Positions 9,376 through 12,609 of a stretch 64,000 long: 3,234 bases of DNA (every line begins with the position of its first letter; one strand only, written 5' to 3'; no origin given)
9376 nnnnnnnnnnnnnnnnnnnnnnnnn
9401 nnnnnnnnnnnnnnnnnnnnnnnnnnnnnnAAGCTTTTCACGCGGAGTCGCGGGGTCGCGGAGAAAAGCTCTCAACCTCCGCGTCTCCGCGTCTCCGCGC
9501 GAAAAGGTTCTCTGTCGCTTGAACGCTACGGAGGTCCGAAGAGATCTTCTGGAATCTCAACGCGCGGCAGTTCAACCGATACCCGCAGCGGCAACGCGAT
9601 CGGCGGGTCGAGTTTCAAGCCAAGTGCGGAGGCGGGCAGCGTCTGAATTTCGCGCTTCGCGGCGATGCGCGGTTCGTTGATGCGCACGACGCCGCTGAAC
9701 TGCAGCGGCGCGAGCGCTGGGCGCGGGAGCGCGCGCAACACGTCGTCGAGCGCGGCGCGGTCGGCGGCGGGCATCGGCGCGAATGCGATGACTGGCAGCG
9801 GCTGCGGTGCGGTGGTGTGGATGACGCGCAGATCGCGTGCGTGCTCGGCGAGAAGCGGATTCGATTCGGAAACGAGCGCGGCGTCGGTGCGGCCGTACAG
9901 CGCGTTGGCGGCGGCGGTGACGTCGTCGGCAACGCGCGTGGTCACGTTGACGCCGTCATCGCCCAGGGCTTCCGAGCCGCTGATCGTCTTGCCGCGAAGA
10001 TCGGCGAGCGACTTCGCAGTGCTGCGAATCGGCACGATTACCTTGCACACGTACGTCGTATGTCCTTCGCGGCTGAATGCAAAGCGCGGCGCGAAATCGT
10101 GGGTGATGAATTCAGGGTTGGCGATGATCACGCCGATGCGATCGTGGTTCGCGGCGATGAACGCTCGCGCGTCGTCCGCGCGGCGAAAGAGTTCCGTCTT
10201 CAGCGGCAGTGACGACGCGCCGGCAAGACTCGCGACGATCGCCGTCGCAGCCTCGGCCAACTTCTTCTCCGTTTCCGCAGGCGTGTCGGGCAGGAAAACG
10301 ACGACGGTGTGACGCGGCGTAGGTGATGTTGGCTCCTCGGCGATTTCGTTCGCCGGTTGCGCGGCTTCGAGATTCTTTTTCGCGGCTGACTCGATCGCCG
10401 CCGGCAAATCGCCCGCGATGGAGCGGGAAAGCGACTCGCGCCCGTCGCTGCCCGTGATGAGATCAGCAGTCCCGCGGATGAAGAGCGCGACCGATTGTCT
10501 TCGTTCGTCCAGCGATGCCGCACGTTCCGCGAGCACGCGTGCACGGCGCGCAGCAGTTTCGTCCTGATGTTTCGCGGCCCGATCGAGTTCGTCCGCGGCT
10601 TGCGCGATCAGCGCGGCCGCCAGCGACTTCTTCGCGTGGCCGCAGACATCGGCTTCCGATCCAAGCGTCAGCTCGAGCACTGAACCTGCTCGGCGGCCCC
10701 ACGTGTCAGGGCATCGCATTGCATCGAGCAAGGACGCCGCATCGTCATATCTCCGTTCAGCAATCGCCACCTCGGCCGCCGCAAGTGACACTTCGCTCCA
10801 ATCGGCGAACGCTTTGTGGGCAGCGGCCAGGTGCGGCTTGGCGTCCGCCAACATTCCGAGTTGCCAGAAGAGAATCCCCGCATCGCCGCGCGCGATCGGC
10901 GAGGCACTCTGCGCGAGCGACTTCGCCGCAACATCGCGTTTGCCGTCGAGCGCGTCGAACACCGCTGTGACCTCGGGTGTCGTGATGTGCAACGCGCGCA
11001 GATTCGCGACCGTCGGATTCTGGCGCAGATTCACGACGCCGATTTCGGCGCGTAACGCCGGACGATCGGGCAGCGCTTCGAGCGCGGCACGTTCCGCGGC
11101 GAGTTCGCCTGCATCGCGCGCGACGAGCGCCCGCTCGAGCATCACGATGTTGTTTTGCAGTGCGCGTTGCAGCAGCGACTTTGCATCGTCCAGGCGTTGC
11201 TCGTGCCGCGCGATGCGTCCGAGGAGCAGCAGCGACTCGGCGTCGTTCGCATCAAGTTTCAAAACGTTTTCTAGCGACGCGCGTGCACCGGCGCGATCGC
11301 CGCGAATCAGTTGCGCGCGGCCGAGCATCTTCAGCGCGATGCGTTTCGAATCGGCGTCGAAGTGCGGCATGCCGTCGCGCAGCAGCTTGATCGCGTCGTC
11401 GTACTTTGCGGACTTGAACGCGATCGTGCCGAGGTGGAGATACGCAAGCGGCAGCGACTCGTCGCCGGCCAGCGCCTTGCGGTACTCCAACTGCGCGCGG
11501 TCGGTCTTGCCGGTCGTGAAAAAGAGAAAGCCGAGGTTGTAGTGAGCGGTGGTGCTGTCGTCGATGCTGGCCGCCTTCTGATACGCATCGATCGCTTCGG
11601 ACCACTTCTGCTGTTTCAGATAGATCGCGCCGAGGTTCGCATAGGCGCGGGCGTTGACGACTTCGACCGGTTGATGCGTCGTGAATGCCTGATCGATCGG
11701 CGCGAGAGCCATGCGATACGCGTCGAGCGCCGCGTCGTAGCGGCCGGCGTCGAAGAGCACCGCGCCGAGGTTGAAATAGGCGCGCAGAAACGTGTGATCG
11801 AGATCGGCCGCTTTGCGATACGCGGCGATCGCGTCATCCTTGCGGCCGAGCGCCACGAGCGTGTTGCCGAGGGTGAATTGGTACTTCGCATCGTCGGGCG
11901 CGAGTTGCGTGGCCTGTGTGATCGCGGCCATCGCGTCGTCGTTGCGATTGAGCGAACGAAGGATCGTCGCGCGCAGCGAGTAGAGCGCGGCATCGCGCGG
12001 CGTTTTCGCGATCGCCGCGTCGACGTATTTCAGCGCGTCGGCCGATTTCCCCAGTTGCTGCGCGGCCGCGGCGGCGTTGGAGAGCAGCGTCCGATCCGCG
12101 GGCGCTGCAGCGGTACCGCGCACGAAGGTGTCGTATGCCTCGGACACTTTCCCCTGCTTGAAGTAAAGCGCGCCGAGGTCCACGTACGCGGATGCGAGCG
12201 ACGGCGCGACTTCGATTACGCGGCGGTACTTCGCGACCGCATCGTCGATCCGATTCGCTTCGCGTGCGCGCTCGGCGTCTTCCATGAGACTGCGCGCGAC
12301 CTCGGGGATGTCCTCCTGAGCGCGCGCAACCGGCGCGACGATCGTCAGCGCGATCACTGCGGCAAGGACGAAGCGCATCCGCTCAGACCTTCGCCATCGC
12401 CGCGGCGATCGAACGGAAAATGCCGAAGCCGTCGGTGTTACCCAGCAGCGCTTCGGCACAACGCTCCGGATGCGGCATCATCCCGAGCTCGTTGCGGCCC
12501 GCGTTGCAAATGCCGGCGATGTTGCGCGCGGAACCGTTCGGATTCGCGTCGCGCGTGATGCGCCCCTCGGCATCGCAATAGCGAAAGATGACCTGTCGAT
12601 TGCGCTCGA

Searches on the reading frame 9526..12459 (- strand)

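Call 64: search_protein_families(library=pfam, proteins=[window:9526-12459:-])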
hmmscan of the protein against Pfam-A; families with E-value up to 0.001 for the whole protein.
window:9526-12459:- (977 aa): 17 families
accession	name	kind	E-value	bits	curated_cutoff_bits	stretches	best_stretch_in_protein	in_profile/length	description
PF00515.34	TPR_1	-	2.7e-38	128.7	27.8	3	270-300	1-31/34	Tetratricopeptide repeat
PF07719.23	TPR_2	-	2.3e-36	121.3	27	3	270-300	1-31/34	Tetratricopeptide repeat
PF13414.12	TPR_11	-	3.1e-34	116.8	26.8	3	198-239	1-42/42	TPR repeat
PF13432.12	TPR_16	-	1.1e-26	93.3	32.7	4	196-254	2-60/65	Tetratricopeptide repeat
PF14559.12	TPR_19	-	3.1e-25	88.7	25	3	386-435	4-53/68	Tetratricopeptide repeat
PF13181.12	TPR_8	-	7.3e-25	85.4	25.7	0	191-221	1-31/34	Tetratricopeptide repeat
PF13431.12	TPR_17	-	1.2e-22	78.6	24.4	0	213-245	1-33/34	Tetratricopeptide repeat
PF13424.12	TPR_12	-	3.2e-20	72.6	30.1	1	270-334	3-76/77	Tetratricopeptide repeat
PF13428.12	TPR_14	-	4.9e-17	61.2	23.5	0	194-233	4-43/44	Tetratricopeptide repeat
PF23914.1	TPR_CcmH_CycH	-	1.5e-14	54.6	42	1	150-257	43-153/158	Cytochrome c-type biogenesis protein H TPR domain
PF12895.13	ANAPC3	-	1.1e-12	48.5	27.2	2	173-249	5-80/82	Anaphase-promoting complex, cyclosome, subunit 3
PF13176.12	TPR_7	-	2.3e-12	46.4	27.9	0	272-299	1-28/36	Tetratricopeptide repeat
PF25063.1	ARM_TT21_C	-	6.3e-09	36.4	35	0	270-309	129-170/209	Tetratricopeptide repeat protein 21 C-terminal ARM domain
PF12974.12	Phosphonate-bd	-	2.1e-08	34.3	27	1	727-927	5-237/242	ABC transporter, phosphonate, periplasmic substrate-binding protein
PF13374.12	TPR_10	-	6.4e-08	32.8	27.5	0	270-298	2-30/42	Tetratricopeptide repeat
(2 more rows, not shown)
